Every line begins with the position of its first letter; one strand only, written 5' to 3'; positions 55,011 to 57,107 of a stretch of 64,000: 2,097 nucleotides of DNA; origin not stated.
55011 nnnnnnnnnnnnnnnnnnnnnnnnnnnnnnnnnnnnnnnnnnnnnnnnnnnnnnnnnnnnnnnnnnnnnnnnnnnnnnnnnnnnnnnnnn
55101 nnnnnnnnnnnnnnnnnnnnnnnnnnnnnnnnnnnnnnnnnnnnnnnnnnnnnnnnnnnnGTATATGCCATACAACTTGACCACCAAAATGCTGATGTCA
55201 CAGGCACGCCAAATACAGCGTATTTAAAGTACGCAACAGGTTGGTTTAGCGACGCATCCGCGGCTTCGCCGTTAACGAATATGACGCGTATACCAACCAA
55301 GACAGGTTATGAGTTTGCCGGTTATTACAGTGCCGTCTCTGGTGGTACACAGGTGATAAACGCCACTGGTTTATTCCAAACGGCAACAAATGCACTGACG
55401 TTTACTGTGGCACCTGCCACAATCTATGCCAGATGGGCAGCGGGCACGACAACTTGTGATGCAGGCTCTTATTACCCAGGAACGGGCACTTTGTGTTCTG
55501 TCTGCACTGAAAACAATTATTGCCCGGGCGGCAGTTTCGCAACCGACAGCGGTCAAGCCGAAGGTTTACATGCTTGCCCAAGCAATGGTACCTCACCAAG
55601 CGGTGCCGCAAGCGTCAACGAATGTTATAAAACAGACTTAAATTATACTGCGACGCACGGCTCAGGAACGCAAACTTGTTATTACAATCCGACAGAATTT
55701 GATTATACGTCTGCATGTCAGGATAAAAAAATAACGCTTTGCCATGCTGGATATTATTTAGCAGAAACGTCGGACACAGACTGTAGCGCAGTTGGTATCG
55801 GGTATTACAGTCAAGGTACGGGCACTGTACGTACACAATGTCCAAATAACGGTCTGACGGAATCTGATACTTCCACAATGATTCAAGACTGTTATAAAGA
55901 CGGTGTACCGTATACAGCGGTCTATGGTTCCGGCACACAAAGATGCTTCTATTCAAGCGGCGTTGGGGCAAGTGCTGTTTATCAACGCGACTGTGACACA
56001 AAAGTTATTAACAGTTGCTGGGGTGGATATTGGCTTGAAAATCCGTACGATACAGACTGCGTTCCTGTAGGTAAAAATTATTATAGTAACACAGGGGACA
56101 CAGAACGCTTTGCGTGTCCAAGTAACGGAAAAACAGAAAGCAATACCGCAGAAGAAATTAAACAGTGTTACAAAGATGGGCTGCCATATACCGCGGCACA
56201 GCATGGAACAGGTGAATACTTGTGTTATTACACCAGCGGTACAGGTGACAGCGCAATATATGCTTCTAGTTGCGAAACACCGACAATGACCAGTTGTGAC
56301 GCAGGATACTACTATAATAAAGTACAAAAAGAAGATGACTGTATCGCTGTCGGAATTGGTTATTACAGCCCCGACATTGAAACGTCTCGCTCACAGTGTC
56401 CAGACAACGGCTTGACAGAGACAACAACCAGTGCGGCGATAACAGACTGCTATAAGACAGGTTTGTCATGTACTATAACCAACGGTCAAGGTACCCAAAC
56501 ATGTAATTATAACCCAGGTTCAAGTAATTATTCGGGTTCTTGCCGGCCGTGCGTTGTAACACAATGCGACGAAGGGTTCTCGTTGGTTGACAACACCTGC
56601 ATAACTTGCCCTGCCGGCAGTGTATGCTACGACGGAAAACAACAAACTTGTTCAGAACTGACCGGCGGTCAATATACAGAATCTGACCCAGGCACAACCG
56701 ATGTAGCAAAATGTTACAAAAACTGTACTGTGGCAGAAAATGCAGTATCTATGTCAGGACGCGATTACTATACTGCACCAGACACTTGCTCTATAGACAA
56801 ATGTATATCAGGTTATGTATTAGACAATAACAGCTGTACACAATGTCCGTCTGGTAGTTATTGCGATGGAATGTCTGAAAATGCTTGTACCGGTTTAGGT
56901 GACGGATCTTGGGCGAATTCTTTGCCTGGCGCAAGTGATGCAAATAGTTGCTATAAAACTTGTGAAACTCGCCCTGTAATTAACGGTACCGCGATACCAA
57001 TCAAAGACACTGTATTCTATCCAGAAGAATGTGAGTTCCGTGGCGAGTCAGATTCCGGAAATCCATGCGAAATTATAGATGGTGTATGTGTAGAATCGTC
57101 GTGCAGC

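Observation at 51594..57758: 2054-aa secreted cysteine-rich mosaic protein: ~90-aa CYK-closed modules interleaved with Listeria-Bacteroides-type repeats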

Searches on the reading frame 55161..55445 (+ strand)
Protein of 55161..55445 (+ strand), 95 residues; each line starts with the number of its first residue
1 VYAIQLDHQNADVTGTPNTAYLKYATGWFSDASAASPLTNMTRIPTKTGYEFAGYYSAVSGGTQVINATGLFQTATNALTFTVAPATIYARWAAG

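Call 64: search_protein_families(library=pfam, proteins=[window:55161-55445:+], max_evalue=0.01)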
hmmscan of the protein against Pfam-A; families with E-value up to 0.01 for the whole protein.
window:55161-55445:+ (95 aa): 1 family
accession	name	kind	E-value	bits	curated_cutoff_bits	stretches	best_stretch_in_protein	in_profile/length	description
PF09479.16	Flg_new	-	0.0023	18.5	27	1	43-69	26-52/65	Listeria-Bacteroides repeat domain (List_Bact_rpt)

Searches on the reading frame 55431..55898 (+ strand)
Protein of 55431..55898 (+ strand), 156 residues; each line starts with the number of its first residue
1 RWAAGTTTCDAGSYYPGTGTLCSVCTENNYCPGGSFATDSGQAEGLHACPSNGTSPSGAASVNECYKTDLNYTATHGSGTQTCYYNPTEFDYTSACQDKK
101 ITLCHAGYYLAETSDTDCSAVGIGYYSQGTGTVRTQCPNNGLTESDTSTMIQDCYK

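Call 18: search_protein_families(library=pfam, proteins=[window:55431-55898:+], max_evalue=10)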
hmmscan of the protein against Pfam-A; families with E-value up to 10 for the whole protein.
window:55431-55898:+ (156 aa): 1 family
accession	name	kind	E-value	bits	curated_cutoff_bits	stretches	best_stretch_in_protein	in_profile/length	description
PF07699.19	Ephrin_rec_like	-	0.0044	17.2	23.1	1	107-154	1-48/48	Tyrosine-protein kinase ephrin type A/B receptor-like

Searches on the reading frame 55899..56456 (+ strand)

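Call 18: search_protein_families(library=pfam, proteins=[window:55899-56456:+], max_evalue=10)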
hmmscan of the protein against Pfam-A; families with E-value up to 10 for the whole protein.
window:55899-56456:+ (186 aa): 1 family
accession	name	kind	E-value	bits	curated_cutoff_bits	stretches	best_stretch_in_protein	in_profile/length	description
PF07699.19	Ephrin_rec_like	-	0.00044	20.4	23.1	2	136-184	1-48/48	Tyrosine-protein kinase ephrin type A/B receptor-like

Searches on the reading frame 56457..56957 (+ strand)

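Call 18: search_protein_families(library=pfam, proteins=[window:56457-56957:+], max_evalue=10)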
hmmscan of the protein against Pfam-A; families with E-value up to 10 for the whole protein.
window:56457-56957:+ (167 aa): 6 families
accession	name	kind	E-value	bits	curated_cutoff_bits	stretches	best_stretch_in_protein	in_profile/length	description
PF24634.1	DUF7631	-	0.011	16.7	27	2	124-138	3-17/50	Domain of unknown function (DUF7631)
PF02822.19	Antistasin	-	0.013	16.4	21.2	1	110-130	5-24/26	Antistasin family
PF02452.23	PemK_toxin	-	0.059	14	23.1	1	15-92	7-81/109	PemK-like, MazF-like toxin of type II toxin-antitoxin system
PF23091.2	TNFR_ELAPOR1_6th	-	0.7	10.3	33.2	2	119-140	5-27/41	ELAPOR1-like, TNF receptor-like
PF09402.16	MSC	-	2.2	8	29.7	2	43-67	49-70/337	Man1-Src1p-C-terminal domain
PF07699.19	Ephrin_rec_like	-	8.1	6.8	23.1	1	124-145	8-29/48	Tyrosine-protein kinase ephrin type A/B receptor-like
